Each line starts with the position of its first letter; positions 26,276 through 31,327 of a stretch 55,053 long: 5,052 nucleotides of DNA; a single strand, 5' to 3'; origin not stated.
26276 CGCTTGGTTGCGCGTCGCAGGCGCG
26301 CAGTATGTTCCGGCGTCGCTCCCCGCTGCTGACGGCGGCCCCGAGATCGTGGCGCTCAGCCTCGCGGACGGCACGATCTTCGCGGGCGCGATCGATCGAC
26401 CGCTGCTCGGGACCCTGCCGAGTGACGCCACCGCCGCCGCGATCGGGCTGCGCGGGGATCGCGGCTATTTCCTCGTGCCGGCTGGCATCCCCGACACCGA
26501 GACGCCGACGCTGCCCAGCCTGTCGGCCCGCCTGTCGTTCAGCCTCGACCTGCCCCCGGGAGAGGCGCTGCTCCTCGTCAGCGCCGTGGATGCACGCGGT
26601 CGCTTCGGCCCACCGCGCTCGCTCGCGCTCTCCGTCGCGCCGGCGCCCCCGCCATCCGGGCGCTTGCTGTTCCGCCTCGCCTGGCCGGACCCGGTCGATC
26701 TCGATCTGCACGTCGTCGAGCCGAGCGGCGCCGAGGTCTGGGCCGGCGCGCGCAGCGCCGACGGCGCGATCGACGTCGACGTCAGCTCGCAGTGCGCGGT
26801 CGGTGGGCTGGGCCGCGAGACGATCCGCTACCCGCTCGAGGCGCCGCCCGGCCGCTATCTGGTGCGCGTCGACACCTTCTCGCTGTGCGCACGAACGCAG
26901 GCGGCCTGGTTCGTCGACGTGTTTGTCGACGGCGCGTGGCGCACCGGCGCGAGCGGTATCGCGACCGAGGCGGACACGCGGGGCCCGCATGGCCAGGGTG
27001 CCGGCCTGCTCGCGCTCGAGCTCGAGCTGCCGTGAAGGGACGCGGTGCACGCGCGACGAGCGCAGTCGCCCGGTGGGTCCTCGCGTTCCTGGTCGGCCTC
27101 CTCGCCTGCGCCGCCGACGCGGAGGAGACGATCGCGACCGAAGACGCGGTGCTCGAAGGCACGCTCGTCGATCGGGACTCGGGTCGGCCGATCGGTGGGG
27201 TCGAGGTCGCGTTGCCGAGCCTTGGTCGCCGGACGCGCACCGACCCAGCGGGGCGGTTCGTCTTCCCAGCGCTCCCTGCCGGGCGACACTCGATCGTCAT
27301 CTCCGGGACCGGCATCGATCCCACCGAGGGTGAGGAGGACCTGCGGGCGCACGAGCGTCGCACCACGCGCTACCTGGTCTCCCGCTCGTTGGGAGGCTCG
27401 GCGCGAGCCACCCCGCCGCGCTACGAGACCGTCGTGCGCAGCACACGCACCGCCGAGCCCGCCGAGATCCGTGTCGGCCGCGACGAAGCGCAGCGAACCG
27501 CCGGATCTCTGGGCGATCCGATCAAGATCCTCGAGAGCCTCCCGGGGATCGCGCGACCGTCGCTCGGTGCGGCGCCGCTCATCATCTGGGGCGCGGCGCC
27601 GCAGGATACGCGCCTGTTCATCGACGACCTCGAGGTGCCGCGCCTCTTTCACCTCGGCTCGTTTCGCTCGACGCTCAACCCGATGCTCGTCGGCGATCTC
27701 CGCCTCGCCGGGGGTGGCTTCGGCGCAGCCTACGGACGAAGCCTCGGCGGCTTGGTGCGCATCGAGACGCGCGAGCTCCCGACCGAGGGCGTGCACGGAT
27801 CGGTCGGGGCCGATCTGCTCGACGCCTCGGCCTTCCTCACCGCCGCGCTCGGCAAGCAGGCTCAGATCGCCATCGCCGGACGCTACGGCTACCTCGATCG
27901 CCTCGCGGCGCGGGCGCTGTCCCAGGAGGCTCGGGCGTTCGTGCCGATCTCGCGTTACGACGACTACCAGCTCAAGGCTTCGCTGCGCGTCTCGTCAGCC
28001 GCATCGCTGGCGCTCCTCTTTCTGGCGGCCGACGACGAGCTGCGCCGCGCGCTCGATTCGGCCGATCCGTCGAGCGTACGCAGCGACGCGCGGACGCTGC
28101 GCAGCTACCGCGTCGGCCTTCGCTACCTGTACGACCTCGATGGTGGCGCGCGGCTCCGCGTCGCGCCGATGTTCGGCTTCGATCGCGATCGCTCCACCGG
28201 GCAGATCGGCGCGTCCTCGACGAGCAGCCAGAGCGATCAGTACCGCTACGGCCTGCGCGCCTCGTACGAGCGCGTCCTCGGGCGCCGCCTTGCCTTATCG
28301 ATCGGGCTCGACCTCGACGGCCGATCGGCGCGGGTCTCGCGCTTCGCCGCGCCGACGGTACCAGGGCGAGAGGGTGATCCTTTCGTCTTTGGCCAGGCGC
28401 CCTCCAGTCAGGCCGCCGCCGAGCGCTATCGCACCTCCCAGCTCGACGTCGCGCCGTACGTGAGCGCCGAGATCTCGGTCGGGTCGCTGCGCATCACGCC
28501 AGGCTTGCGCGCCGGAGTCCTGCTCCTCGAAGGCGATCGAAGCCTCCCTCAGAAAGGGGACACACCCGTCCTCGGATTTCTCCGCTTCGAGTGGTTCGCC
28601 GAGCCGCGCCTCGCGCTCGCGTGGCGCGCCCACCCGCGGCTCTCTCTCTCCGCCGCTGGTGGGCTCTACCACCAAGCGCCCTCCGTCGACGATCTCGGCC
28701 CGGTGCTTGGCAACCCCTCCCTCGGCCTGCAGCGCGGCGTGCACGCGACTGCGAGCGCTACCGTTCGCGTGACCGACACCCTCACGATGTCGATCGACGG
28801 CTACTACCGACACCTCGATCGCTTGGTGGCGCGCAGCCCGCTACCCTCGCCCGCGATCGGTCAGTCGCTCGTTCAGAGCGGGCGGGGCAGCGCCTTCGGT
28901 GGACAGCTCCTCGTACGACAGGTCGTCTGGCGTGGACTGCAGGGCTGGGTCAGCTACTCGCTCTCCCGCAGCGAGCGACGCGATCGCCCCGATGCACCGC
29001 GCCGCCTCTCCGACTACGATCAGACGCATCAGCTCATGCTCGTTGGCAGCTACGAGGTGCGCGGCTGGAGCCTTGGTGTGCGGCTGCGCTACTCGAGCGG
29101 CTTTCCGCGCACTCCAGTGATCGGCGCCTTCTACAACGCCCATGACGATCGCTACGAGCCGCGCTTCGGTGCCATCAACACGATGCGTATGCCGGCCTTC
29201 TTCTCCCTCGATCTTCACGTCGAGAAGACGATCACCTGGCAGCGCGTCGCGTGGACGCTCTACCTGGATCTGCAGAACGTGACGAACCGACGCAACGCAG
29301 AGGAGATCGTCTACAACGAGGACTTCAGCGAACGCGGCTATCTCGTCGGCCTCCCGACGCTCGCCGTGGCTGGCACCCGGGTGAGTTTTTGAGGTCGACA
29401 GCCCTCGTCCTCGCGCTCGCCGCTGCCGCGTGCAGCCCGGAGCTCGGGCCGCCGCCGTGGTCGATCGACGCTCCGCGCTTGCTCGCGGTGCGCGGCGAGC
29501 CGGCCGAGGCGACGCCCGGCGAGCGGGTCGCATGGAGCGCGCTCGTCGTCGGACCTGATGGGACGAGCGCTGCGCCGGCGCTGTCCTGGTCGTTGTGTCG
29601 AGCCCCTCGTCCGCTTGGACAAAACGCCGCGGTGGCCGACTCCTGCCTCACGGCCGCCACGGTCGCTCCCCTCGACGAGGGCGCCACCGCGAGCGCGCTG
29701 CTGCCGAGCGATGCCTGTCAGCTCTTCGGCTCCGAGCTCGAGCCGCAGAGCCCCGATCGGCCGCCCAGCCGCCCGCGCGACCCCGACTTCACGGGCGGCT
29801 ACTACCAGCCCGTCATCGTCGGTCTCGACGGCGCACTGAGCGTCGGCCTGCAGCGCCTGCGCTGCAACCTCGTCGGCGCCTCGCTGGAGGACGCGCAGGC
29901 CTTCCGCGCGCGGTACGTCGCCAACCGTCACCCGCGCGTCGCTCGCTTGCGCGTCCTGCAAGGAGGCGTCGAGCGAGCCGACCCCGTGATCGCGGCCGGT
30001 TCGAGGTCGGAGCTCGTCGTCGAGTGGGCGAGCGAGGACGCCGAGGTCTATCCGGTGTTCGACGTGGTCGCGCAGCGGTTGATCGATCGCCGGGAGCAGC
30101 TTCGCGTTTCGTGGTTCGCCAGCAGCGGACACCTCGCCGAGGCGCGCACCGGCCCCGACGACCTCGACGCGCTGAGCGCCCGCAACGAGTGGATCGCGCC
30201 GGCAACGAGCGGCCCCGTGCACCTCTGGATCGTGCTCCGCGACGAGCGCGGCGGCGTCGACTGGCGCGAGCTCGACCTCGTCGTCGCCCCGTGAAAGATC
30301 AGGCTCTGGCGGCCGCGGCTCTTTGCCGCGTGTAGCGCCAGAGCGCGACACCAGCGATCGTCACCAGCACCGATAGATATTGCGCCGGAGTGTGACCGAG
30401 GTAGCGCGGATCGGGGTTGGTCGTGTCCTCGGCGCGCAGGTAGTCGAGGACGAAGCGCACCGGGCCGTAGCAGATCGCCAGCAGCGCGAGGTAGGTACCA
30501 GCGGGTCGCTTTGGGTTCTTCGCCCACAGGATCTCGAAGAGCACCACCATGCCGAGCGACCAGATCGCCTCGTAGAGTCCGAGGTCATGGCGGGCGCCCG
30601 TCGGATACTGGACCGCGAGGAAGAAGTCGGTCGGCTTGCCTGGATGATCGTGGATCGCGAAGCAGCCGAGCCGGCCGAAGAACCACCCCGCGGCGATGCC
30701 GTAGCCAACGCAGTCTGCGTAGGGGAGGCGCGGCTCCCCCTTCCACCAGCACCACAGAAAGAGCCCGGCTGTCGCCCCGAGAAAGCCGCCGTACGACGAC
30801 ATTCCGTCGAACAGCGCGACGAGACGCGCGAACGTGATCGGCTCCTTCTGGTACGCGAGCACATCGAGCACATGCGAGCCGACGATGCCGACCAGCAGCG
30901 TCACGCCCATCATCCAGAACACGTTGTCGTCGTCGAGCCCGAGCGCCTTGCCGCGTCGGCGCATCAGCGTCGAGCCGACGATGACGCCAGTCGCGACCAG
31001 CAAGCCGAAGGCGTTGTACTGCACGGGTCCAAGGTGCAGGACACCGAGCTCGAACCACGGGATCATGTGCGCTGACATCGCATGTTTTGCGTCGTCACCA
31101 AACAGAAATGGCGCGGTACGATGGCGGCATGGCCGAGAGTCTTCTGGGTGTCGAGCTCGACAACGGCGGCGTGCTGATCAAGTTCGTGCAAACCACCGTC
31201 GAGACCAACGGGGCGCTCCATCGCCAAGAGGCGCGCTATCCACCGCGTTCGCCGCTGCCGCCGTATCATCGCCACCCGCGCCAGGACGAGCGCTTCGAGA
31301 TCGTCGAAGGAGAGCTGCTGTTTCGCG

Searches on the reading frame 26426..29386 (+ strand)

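Call 39: search_protein_families(library=pfam, proteins=[window:26426-29386:+], max_evalue=0.0001)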
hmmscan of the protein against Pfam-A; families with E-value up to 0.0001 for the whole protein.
window:26426-29386:+ (987 aa): 3 families
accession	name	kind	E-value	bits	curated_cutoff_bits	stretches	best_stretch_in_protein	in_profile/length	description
PF00593.30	TonB_dep_Rec_b-barrel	-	1.1e-16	62.2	27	1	553-952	55-436/436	TonB dependent receptor-like, beta-barrel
PF13620.12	CarboxypepD_reg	-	3.5e-11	43.7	32.3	1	243-303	2-65/82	Carboxypeptidase regulatory-like domain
PF13715.12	CarbopepD_reg_2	-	4.3e-08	33.5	32.2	1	244-316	2-74/88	CarboxypepD_reg-like domain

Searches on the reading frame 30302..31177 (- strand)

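Call 39: search_protein_families(library=pfam, proteins=[window:30302-31177:-], max_evalue=0.0001)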
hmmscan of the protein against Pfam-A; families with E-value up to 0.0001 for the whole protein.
window:30302-31177:- (292 aa): 1 family
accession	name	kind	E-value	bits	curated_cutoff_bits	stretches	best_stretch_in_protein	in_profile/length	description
PF01790.23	LGT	-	1.5e-37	129.7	24.9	1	46-281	3-239/240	Prolipoprotein diacylglyceryl transferase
